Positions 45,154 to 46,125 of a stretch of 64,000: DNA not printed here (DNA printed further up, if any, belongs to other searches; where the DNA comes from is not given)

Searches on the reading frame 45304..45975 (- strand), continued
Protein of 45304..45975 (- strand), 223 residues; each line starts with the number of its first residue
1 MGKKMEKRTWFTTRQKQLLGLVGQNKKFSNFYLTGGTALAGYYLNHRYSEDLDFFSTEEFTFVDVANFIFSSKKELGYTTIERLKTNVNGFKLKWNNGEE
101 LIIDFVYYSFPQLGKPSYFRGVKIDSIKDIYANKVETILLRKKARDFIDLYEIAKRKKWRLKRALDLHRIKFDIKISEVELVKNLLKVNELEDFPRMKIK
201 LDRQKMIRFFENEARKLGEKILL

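Call 53: fold_search(model_id=the predicted structure, library=pdb)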
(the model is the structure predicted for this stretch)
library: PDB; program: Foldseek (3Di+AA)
matches with E <= 10: 455; with E <= 0.001: 4
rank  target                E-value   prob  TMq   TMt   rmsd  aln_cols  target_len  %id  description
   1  4ok0_B                9.1e-07  1.00  0.55  0.54   6.4       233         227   22  Crystal structure of putative nucleotidyltransferase from H. pylori (released 2014-04-09)
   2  4o8s                  1.0e-06  1.00  0.55  0.53   6.4       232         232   20  Crystal structure of JHP933 from Helicobacter pylori (released 2014-09-10)
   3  4ok0_A                1.8e-06  1.00  0.57  0.57   4.9       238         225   21  Crystal structure of putative nucleotidyltransferase from H. pylori (released 2014-04-09)
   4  6y56                  4.5e-04  1.00  0.63  0.50   5.9       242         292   15  MenT4, nucleotidyltransferase toxin Rv2826c from Mycobacterium tuberculosis H37Rv (released 2020-09-16)
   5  4wse_B                2.0e-03  1.00  0.43  0.22   4.9       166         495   15  Crystal structure of the Mimivirus polyadenylate synthase (released 2015-04-01)
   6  4wse_A                4.8e-03  1.00  0.42  0.21   9.3       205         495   15  Crystal structure of the Mimivirus polyadenylate synthase (released 2015-04-01)
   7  4p37_B                1.5e-02  0.99  0.40  0.20   4.9       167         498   16  Crystal structure of the Megavirus polyadenylate synthase (released 2015-04-01)
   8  4atb_B                1.8e-02  0.80  0.30  0.24  14.7       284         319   12  Crystal structure of the NF90-NF45 dimerisation domain complex with CTP (released 2012-08-01)
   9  4p37_A                1.9e-02  0.99  0.40  0.20   4.9       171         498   16  Crystal structure of the Megavirus polyadenylate synthase (released 2015-04-01)
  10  8an4_A                2.8e-02  0.99  0.43  0.48   5.8       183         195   10  MenT1 toxin (rv0078a) from Mycobacterium tuberculosis H37Rv (released 2023-08-02)
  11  4fo1_A                3.0e-02  0.97  0.35  0.46   6.4       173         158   13  Crystal structure of lincosamide antibiotic adenylyltransferase LnuA, apo (released 2012-07-04)
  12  4at8_D                3.0e-02  0.66  0.31  0.24  13.5       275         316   12  Crystal structure of the NF90-NF45 dimerisation domain complex with ATP (released 2012-08-01)
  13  3jyy_B                3.5e-02  0.63  0.29  0.26  13.8       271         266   14  SeMet LinB complexed with PPi (released 2009-11-03)
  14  7ljn_B                3.5e-02  0.57  0.28  0.21  14.7       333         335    8  Structure of the Bradyrhizobium diazoefficiens CD-NTase CdnG in complex with GTP (released 2021-06-02)
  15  8an5_A                3.7e-02  0.97  0.37  0.42   6.0       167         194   11  MenAT1 toxin-antitoxin complex (rv0078a-rv0078b) from Mycobacterium tuberculosis H37Rv (released 2023-08-02)
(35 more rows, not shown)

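Call 56: search_solved_structures(query=A2, max_evalue=10, show_alignments=5)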
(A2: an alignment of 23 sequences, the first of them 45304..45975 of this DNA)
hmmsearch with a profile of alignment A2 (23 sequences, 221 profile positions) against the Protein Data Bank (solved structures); distinct sequences matched with E-value up to 10: 2.
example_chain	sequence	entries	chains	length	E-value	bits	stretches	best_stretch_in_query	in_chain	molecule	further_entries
4o8s_A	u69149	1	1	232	2.1e-07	33.9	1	28-166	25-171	Putative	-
4ok0_A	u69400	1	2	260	3.1e-07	33.4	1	28-166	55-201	Putative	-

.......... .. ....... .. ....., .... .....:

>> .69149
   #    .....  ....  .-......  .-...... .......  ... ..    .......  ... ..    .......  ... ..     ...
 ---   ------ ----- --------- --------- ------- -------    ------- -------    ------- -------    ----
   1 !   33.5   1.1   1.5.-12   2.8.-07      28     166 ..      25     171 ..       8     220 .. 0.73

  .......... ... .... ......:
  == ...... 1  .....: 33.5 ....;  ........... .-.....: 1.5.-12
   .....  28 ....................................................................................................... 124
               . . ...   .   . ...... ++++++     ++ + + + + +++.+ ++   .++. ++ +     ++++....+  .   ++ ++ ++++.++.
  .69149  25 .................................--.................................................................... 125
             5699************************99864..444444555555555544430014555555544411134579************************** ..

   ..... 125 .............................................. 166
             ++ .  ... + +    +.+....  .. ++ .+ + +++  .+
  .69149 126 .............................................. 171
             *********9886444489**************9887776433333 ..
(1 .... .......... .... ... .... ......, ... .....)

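Call 70: search_protein_families(library=phrogs, proteins=[window:45304-45975:-, L017:3807-4010:+, L031:3816-4019:+], max_evalue=0.01)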
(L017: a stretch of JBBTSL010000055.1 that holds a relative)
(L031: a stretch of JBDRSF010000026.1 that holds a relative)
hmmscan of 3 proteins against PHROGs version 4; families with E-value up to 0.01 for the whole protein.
window:45304-45975:- (223 aa): 0 families

L017:3807-4010:+ (68 aa): 0 families

L031:3816-4019:+ (68 aa): 0 families

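Call 71: find_related_loci(query=A2, collection=viral_contigs, flank=3000)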
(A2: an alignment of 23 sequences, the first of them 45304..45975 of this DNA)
Query A2 (223 aa) in viral_contigs; peptide patterns used: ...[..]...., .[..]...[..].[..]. (x = any residue, [..] = any of these).
27 stretches matched a pattern, but none encodes a relative of the query by tblastn (E <= 1e-3).
